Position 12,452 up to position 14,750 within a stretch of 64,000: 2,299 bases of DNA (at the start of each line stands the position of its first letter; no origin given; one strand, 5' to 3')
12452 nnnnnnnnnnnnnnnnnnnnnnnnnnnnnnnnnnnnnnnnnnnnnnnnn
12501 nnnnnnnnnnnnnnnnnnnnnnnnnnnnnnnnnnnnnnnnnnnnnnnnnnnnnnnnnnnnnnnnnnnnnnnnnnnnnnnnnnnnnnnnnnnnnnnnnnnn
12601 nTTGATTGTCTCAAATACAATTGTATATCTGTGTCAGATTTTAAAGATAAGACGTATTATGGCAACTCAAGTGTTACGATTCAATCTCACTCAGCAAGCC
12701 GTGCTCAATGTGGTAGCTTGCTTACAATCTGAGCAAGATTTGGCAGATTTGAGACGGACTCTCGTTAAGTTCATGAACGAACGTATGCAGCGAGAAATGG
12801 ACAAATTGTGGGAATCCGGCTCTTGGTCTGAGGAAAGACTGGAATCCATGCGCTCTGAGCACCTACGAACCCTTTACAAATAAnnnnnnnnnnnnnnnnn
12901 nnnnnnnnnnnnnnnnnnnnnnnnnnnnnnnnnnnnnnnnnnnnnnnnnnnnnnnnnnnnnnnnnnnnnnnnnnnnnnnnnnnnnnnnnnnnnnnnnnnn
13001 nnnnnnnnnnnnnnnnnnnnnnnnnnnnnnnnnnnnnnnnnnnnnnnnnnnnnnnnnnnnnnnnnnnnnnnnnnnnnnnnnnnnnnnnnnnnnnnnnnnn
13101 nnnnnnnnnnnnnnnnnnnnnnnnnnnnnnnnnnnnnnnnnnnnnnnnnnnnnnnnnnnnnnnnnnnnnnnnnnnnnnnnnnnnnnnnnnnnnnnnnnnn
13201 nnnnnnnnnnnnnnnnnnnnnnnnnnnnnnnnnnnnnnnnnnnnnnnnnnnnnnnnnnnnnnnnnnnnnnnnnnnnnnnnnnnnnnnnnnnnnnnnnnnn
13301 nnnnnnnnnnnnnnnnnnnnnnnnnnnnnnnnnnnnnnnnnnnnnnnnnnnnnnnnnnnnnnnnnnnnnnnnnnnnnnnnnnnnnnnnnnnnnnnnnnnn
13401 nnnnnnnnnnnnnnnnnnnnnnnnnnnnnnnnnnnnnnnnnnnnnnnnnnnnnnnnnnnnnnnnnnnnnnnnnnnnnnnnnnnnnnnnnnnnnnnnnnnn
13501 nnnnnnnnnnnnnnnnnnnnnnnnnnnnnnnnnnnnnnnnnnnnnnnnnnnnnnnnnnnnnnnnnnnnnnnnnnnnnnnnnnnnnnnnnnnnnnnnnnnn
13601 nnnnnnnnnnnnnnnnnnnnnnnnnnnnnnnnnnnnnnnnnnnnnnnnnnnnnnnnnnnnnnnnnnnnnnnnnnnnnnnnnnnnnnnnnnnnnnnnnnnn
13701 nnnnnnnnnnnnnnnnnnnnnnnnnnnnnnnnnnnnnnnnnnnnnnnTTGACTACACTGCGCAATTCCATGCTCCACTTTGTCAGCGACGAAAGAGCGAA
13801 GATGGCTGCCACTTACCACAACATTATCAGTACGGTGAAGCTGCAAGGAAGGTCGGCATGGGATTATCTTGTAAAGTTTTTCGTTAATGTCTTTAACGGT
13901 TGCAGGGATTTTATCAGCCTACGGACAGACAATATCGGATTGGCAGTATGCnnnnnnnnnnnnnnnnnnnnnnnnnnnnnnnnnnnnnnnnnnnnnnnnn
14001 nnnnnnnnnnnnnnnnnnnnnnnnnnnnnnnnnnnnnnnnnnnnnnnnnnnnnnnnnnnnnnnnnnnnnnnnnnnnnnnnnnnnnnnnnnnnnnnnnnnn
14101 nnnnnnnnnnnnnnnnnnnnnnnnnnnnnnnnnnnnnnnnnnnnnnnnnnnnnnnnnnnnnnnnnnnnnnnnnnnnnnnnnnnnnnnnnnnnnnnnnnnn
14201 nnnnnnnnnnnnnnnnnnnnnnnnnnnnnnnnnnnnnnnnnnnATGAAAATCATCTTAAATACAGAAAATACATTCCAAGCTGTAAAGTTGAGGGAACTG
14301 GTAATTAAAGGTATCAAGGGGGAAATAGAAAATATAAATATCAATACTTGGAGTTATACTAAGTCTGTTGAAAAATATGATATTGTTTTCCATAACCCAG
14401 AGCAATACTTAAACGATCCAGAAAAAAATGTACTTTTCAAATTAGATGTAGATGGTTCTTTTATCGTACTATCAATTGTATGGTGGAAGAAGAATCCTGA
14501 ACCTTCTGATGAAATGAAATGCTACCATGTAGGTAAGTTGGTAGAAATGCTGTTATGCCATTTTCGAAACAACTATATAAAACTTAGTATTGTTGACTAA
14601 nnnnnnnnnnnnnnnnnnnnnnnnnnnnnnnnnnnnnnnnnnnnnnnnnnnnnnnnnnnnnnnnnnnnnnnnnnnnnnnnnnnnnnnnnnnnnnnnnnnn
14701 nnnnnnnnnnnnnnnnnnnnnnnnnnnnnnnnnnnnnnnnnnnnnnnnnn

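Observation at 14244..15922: Two-gene AT-rich module with an HEPN-type RNxxxH motif, fused to the front of the flippase gene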

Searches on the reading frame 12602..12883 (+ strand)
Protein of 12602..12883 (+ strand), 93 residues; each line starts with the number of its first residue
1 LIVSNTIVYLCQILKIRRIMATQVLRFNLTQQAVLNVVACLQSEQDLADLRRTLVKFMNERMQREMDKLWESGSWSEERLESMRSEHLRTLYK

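Call 3: search_protein_families(library=pfam, proteins=[window:12602-12883:+], max_evalue=0.1)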
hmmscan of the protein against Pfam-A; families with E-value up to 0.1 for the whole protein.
window:12602-12883:+ (93 aa): 2 families
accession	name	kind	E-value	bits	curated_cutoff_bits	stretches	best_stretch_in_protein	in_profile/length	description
PF21774.3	NagJ_C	-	0.017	16.2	28.3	1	20-85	35-100/114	Hyaluronidase post-catalytic domain-like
PF05121.17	GvpK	-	0.07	13.7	25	1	42-84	8-50/85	Gas vesicle protein K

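Call 67: search_protein_families(library=padloc, proteins=[window:12602-12880:+], max_evalue=0.001)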
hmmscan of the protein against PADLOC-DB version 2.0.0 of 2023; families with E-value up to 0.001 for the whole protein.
window:12602-12880:+ (93 aa): 0 families

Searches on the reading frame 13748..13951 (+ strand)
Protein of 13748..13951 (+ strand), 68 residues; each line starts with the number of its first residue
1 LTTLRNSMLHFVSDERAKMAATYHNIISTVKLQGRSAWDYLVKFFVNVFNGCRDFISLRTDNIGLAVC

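Call 97: search_dna_similar(query=window:13748-13951:+, collection=plasmids, mode=protein, max_evalue=0.001, max_rows=6)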
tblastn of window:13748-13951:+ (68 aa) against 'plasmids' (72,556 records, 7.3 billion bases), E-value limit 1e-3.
Records with a match: 2; places in all: 2; records where one place covers at least 80% of the query: 0.
Best place of each record, by identity: <60% 2.
By first word of the organism name: Bacteroides 1; Parabacteroides 1.
By predicted mobility (MOB-suite, as given by PLSDB): non-mobilizable 2.
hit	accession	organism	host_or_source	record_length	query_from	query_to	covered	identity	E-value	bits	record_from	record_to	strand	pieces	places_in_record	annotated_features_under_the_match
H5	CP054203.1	Bacteroides uniformis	Homo sapiens,whole organism,feces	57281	1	44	65%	54.5%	3e-8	55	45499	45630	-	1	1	record has no annotation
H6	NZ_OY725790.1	Parabacteroides distasonis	-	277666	1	41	60%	56.1%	4e-7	52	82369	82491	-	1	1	none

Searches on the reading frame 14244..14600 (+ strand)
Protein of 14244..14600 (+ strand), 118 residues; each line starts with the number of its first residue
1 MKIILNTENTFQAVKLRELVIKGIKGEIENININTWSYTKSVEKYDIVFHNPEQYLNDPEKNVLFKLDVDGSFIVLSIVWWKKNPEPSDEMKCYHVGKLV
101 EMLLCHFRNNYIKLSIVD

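Call 3: search_protein_families(library=pfam, proteins=[window:14244-14600:+], max_evalue=0.1)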
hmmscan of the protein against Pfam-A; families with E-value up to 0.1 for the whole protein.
window:14244-14600:+ (118 aa): 0 families

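Call 4: search_protein_families(library=padloc, proteins=[window:14244-14600:+], max_evalue=0.1)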
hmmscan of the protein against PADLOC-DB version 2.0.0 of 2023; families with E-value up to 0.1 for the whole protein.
window:14244-14600:+ (118 aa): 0 families

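Call 5: search_protein_families(library=ncbifam, proteins=[window:14244-14600:+], max_evalue=0.1)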
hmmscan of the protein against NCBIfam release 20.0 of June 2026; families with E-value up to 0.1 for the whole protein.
window:14244-14600:+ (118 aa): 0 families

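Call 13: find_homologous_proteins(query=window:14244-14600:+, max_evalue=0.001)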
Query window:14244-14600:+ (118 aa): 15 proteins with E <= 0.001 among 17 candidates.
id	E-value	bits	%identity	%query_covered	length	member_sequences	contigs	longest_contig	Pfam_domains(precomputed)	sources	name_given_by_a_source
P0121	2.6e-69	249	92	100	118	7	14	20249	-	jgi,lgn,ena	-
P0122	9.9e-63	228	85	100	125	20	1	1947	-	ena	-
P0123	4.8e-62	225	84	100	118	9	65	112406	-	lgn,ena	-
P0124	4.0e-61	222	81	100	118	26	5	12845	-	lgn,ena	-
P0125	3.5e-49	184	66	100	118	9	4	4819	-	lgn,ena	-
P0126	4.0e-47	177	65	99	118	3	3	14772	-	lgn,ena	-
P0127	2.5e-44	168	61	100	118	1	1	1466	-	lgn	-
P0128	2.9e-44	168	62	100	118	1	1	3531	-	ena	-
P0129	1.8e-42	162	59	100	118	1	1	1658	-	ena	-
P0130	7.8e-42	160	63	100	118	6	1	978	-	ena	-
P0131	6.6e-40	154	58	100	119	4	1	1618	-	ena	-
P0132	1.7e-37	146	58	100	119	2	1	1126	-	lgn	-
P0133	3.3e-36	142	58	100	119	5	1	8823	-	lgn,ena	-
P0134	5.4e-34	135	51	100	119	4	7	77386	-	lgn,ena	-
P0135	5.0e-30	122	47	100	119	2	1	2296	-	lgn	-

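Call 55: find_encoding_contigs(protein=P0123, flank=7000, max_places=4)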
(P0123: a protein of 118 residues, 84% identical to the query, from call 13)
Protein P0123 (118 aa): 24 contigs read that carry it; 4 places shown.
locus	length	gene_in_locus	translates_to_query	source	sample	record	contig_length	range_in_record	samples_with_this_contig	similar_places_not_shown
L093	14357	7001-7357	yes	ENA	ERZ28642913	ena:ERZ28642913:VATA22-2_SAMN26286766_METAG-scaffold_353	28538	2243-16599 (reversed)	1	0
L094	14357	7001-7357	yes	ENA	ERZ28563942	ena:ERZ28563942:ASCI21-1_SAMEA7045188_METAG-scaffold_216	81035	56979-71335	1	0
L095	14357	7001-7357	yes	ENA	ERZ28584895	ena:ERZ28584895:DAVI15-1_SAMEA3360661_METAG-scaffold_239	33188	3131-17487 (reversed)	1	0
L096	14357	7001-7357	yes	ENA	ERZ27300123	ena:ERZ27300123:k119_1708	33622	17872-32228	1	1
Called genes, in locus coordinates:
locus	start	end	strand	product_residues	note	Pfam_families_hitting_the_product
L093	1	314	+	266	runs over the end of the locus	PF00756:Esterase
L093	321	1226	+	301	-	PF00005:ABC_tran (weak), PF13175:AAA_15 (weak), PF13304:AAA_21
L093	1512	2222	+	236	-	-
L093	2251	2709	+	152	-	PF07510:GmrSD_C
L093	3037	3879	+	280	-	-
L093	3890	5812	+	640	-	PF18860:AbiJ_NTD3, PF13401:AAA_22 (faint), PF13304:AAA_21, PF13175:AAA_15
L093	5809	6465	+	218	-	-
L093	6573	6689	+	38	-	-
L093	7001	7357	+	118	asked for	-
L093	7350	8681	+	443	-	-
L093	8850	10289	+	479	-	PF01943:Polysacc_synt, PF13440:Polysacc_synt_3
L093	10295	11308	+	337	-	PF00881:Nitroreductase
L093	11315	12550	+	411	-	PF04230:PS_pyruv_trans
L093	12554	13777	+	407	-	PF02463:SMC_N (faint), PF13175:AAA_15, PF13476:AAA_23, PF13514:AAA_27 (weak), PF13304:AAA_21, PF13175:AAA_15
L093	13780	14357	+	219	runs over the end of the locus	-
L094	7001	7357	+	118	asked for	-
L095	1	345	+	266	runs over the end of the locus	PF00756:Esterase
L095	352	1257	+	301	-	PF00005:ABC_tran (weak), PF13175:AAA_15 (weak), PF13304:AAA_21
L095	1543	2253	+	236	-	-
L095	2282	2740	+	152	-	PF07510:GmrSD_C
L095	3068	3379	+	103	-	-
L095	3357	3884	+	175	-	-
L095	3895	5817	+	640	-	PF18860:AbiJ_NTD3, PF13401:AAA_22 (faint), PF13304:AAA_21, PF13175:AAA_15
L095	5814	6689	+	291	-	PF01844:HNH (weak)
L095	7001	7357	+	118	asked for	-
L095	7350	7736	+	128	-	-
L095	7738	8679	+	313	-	-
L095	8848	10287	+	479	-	PF01943:Polysacc_synt, PF13440:Polysacc_synt_3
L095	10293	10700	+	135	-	-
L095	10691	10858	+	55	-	-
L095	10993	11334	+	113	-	PF00881:Nitroreductase (weak)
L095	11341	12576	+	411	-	PF04230:PS_pyruv_trans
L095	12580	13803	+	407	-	PF02463:SMC_N (faint), PF13175:AAA_15, PF13476:AAA_23, PF13514:AAA_27 (weak), PF13304:AAA_21, PF13175:AAA_15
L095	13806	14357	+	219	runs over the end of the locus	-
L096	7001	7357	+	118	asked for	-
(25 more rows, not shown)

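Call 56: find_encoding_contigs(protein=P0134, flank=7000, max_places=3)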
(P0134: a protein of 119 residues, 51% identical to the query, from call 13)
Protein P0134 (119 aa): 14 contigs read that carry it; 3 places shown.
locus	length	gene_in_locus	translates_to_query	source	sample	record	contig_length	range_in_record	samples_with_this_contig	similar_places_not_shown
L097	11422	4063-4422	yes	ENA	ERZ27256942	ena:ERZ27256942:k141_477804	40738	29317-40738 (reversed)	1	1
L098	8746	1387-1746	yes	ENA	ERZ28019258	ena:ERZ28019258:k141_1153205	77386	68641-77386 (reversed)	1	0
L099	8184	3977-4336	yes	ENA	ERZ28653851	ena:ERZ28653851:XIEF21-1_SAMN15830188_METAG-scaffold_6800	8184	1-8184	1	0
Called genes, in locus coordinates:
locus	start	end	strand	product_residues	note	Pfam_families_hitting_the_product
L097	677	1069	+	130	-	-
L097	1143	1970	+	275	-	PF00069:Pkinase, PF01636:APH (faint), PF07714:PK_Tyr_Ser-Thr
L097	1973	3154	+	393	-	-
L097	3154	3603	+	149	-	-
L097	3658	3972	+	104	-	-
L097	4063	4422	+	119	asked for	-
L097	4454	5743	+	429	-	-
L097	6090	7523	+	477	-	-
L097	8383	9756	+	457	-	PF01212:Beta_elim_lyase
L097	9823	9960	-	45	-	-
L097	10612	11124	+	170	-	-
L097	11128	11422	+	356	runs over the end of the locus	PF14020:DUF4236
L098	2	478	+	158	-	?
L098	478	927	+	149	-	-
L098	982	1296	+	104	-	-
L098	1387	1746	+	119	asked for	-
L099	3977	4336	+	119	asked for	-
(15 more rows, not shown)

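Call 60: search_solved_structures(query=A5, max_evalue=10, show_alignments=2)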
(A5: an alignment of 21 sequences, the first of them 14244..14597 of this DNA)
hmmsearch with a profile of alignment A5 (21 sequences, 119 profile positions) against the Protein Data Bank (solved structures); distinct sequences matched with E-value up to 10: 5.
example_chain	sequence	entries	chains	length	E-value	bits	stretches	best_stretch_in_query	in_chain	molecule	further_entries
2dlt_A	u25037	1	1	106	0.65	13.4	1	53-104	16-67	Myosin binding protein C, fast-type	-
2pww_A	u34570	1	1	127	0.68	13.3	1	20-63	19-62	Uncharacterized protein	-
4nyt_C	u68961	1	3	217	1.9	11.9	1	29-88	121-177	Ficolin-2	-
2j0g_A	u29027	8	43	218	1.9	11.9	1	29-88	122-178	FICOLIN-2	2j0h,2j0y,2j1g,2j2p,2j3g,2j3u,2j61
2j3f_A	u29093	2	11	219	1.9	11.9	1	29-88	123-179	FICOLIN-2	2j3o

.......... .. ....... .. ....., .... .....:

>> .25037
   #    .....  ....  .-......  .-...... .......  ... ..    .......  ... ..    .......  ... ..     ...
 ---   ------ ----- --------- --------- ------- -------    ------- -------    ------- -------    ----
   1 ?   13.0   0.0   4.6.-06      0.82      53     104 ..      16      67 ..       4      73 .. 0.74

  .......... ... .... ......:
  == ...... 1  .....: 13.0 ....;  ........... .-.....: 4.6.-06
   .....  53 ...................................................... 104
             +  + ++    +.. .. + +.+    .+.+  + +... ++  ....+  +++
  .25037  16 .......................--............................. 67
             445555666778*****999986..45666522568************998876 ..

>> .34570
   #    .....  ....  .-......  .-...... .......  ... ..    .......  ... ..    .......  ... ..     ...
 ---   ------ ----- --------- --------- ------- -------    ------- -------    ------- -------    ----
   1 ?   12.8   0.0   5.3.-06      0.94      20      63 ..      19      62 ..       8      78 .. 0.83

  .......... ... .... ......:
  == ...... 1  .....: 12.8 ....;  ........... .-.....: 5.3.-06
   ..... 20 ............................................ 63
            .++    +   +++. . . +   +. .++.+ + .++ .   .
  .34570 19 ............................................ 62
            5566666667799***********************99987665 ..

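Call 68: search_protein_representatives(alignment_id=A6)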
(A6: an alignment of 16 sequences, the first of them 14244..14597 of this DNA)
Query: 16 sequences, 118 profile positions. Proteins with E-value up to 0.001 (for the whole library): 55; up to 1e-10: 24; up to 1e-30: 5. The best 55 are listed.
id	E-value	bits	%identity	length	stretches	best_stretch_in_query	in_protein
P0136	1.6e-47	176.6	-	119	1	1-117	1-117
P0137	3.8e-43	162.5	-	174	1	1-116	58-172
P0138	1.3e-34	134.9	-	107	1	16-118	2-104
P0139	1.9e-33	131.2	-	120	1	1-116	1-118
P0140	2.9e-33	130.6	-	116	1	1-116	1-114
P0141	2.9e-26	108.0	-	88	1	1-74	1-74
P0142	5.4e-25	103.9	-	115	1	1-106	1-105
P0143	5.1e-24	100.8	-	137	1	8-117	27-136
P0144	7.4e-24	100.3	-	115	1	24-115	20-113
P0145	1.1e-23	99.7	-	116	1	1-116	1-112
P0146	2.7e-23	98.4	-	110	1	13-106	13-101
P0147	2.8e-20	88.7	-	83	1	1-74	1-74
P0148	1.1e-17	80.3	-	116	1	1-105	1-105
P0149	5.0e-17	78.2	-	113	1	10-116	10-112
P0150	4.1e-14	68.8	-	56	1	1-49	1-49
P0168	2.7e-06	43.6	-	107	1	18-116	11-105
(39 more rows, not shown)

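Call 69: find_encoding_contigs(protein=P0168, flank=5000, max_places=3)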
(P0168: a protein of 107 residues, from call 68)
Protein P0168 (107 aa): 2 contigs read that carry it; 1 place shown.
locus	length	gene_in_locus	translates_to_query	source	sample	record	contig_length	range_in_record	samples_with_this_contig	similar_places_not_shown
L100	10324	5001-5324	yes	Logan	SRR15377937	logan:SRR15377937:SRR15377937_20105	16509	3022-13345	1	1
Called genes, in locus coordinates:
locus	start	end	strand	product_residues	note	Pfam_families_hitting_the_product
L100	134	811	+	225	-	-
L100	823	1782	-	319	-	-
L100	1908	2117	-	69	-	-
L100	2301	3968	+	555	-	PF28559:TPR_SusR (faint), PF00515:TPR_1 (faint), PF07719:TPR_2 (faint), PF13181:TPR_8 (faint), PF13424:TPR_12 (faint)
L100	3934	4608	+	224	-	PF00072:Response_reg (weak)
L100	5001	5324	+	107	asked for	-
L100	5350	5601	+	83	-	-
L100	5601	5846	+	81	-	-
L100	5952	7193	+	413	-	PF00149:Metallophos, PF12320:SbcD_C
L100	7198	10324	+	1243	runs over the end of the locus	PF02463:SMC_N, PF13476:AAA_23, PF13555:AAA_29, PF13558:SbcC_Walker_B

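Call 72: search_protein_families(library=pfam, alignment_id=A7, max_evalue=0.05)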
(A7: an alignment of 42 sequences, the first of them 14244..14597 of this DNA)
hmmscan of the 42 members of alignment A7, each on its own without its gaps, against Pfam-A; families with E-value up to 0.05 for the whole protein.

A. member 1, window:14244-14597:+ (118 aa): 0 families

B. families by the number of members that match (of 42 scanned): 8 families
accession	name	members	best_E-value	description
PF05064.18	Nsp1_C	1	0.003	Nsp1-like C-terminal region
PF23150.1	CFAP61_dimer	1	0.017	CFAP61 dimerisation domain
PF18172.6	LepB_GAP_N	1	0.02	LepB GAP domain N-terminal subdomain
PF01193.29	RNA_pol_L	1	0.022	RNA polymerase Rpb3/Rpb11 dimerisation domain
PF24306.1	THSD1_N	1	0.023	THSD1 N-terminal domain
PF25483.1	DUF7906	1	0.037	Domain of unknown function (DUF7906)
PF02467.21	Whib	1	0.044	Transcription factor WhiB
PF16714.10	TyrRSs_C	1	0.047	Tyrosyl-tRNA synthetase C-terminal domain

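Call 73: search_solved_structures(query=A7, max_evalue=5, show_alignments=1)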
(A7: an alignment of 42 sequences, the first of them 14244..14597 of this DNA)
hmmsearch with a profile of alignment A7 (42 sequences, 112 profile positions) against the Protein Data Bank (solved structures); distinct sequences matched with E-value up to 5: 9.
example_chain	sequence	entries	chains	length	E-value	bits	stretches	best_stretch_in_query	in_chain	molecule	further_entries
9y6s_6I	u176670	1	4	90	0.034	17.6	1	11-53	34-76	Dynein light chain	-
5wof_A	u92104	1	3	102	0.25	14.8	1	15-54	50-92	Dynein light chain 1, putative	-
1cmi_A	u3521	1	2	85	0.3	14.6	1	15-54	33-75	Dynein light chain 1, cytoplasmic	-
11xu_E1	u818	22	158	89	0.32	14.5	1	15-54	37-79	Dynein light chain 1, cytoplasmic | DYNEIN | DYNEIN LIGHT CHAIN 8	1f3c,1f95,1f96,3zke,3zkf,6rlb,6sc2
6gzj_A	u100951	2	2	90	0.33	14.5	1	15-54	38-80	Dynein light chain 1, cytoplasmic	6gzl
7d35_A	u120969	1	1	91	0.33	14.4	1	15-54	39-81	Dynein light chain 1, cytoplasmic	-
9nz7_B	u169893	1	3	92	0.44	14.1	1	15-54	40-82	Dynein light chain 1, cytoplasmic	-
2dlt_A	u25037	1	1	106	1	12.8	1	54-100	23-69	Myosin binding protein C, fast-type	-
9u42_A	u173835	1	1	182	2.4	11.7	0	7-47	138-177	Glyoxalase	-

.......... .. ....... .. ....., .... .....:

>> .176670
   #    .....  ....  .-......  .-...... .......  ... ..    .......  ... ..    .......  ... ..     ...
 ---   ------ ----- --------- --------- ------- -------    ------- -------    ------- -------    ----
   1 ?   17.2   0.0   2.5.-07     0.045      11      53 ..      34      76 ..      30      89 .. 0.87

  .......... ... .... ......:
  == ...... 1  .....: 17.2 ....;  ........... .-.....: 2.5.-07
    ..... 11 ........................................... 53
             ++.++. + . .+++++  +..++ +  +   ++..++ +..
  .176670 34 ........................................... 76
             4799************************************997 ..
